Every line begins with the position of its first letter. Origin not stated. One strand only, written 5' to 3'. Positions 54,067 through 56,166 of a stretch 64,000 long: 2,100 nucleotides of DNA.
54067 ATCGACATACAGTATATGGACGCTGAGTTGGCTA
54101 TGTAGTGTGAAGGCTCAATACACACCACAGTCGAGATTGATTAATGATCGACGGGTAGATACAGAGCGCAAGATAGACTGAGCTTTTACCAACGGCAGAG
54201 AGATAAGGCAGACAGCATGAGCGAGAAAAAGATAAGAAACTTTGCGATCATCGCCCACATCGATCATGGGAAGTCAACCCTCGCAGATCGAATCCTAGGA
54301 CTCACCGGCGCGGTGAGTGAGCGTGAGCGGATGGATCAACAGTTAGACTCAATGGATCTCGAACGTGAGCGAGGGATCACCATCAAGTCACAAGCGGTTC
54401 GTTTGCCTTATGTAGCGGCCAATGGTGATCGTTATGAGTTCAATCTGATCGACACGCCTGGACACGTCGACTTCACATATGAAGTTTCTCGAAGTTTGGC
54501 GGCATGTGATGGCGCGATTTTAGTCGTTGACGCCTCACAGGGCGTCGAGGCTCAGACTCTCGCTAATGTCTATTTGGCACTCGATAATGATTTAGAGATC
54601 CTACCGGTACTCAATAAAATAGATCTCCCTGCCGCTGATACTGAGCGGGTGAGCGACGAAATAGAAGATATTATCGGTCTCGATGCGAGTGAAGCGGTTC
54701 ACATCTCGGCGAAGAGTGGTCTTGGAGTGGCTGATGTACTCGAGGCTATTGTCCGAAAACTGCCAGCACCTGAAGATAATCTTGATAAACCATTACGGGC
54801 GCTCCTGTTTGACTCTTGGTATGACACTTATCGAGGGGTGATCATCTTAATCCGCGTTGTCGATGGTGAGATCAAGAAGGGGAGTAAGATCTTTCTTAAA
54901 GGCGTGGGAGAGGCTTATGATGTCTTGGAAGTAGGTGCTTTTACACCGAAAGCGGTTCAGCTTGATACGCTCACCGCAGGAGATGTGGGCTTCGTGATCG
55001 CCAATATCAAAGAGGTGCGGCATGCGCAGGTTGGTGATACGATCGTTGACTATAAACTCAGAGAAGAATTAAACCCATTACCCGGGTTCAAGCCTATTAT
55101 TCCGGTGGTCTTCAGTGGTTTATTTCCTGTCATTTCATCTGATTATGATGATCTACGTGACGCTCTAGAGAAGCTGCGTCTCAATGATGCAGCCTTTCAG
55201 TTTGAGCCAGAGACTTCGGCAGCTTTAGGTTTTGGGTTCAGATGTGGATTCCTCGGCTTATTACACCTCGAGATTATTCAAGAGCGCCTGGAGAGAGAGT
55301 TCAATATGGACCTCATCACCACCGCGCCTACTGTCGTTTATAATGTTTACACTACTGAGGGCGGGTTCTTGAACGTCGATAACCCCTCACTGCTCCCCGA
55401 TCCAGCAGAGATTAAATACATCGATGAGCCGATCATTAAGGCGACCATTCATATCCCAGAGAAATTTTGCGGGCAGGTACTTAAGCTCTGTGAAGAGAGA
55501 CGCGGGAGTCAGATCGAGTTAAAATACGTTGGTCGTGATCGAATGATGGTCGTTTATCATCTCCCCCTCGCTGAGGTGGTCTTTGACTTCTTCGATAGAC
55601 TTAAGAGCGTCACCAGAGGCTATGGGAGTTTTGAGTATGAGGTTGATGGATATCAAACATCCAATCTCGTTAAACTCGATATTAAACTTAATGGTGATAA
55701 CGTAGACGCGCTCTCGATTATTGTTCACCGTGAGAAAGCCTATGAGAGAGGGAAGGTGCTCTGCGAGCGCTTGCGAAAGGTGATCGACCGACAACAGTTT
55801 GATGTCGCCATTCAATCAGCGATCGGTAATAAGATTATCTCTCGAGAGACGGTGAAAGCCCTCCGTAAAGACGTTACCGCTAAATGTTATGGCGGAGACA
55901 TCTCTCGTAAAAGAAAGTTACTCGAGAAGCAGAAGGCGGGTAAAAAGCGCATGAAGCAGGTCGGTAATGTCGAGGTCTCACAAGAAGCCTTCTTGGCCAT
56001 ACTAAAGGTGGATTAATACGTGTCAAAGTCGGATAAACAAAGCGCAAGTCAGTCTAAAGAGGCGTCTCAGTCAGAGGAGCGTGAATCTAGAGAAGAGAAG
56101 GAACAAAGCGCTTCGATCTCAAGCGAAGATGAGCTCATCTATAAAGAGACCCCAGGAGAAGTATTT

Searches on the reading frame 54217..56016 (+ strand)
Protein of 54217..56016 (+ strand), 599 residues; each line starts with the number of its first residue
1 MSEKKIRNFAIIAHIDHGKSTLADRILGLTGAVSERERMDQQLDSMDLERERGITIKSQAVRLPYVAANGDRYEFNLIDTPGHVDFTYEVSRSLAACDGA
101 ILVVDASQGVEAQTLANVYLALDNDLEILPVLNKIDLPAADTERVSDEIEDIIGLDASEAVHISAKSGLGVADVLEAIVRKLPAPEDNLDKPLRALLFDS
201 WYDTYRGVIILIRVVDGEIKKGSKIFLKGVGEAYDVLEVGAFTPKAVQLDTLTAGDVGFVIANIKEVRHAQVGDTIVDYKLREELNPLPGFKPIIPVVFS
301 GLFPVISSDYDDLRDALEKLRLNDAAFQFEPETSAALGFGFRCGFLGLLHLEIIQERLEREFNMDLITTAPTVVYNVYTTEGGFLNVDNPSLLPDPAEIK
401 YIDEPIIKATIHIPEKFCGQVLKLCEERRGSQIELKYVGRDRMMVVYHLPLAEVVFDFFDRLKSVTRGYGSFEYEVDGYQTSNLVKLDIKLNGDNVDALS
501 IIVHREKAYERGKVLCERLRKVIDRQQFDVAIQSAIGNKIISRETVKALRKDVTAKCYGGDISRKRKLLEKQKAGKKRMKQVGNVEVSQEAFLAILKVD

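Call 25: find_encoding_contigs(protein=window:54217-56016:+, flank=10000, max_places=10)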
Protein window:54217-56016:+ (599 aa): 2 contigs read that carry it; 2 places shown.
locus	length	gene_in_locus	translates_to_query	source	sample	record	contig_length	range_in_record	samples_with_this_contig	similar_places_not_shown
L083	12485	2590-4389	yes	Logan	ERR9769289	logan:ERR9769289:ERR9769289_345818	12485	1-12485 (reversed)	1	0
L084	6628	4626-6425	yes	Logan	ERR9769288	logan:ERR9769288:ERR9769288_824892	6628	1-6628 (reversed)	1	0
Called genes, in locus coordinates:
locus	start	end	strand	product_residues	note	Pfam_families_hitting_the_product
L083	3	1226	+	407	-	?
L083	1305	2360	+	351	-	PF08240:ADH_N, PF00107:ADH_zinc_N, PF13602:ADH_zinc_N_2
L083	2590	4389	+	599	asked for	PF00009:GTP_EFTU, PF03144:GTP_EFTU_D2, PF00679:EFG_C, PF06421:LepA_C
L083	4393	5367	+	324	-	PF10502:Peptidase_S26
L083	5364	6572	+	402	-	-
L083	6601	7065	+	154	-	PF03652:RuvX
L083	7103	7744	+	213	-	PF08897:DUF1841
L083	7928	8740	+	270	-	PF02673:BacA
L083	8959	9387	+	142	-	PF20134:DUF6524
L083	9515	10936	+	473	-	PF00324:AA_permease, PF13520:AA_permease_2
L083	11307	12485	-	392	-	?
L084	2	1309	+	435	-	?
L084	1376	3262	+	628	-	PF00512:HisKA, PF02518:HATPase_c, PF00072:Response_reg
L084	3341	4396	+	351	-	PF08240:ADH_N, PF00107:ADH_zinc_N, PF13602:ADH_zinc_N_2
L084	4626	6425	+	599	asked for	PF00009:GTP_EFTU, PF03144:GTP_EFTU_D2, PF00679:EFG_C, PF06421:LepA_C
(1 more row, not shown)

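Call 42: find_homologous_proteins(query=window:54217-56016:+, max_evalue=1e-100)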
Query window:54217-56016:+ (599 aa): 8000 proteins with E <= 1e-100 among 8000 candidates; the best 120 are listed.
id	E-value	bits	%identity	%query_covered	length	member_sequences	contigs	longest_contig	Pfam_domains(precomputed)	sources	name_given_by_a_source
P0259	0.0e+0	1322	100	100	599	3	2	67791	PF00679.31,PF06421.18,PF00009.34,PF03144.32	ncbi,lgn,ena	-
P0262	0.0e+0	1266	96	100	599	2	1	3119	PF00679.31,PF06421.18,PF00009.34,PF03144.32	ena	-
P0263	0.0e+0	1240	93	100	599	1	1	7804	PF00679.31,PF06421.18,PF00009.34,PF03144.32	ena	-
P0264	0.0e+0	1222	91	100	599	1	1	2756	PF00679.31,PF06421.18,PF00009.34,PF03144.32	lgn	-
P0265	0.0e+0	1216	91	100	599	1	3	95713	PF01926.30,PF00679.31,PF06421.18,PF00009.34,PF03144.32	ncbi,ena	-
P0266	0.0e+0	1216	91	100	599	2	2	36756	PF00679.31,PF06421.18,PF00009.34,PF03144.32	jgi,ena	jgi:GTP-binding protein LepA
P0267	0.0e+0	1214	91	100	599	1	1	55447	PF00679.31,PF06421.18,PF00009.34,PF03144.32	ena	-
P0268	0.0e+0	1210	91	100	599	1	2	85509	PF01926.30,PF00679.31,PF06421.18,PF00009.34,PF03144.32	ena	-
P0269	0.0e+0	1198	89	99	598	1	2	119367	PF01926.30,PF00679.31,PF06421.18,PF00009.34,PF03144.32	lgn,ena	-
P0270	0.0e+0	1193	88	100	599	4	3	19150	PF00679.31,PF06421.18,PF00009.34,PF03144.32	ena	-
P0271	0.0e+0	1161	86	100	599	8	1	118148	PF00679.31,PF14492.13,PF06421.18,PF00009.34,PF03144.32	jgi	-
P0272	0.0e+0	1153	86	100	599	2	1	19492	PF01926.30,PF00679.31,PF06421.18,PF00009.34,PF03144.32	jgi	jgi:GTP-binding protein LepA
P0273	0.0e+0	1133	85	100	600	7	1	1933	PF00679.31,PF06421.18,PF00009.34,PF03144.32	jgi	-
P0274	0.0e+0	1132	84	100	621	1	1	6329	PF01926.30,PF00679.31,PF06421.18,PF00009.34,PF03144.32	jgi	jgi:GTP-binding protein LepA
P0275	0.0e+0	1130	85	100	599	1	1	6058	PF00679.31,PF06421.18,PF00009.34,PF03144.32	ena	-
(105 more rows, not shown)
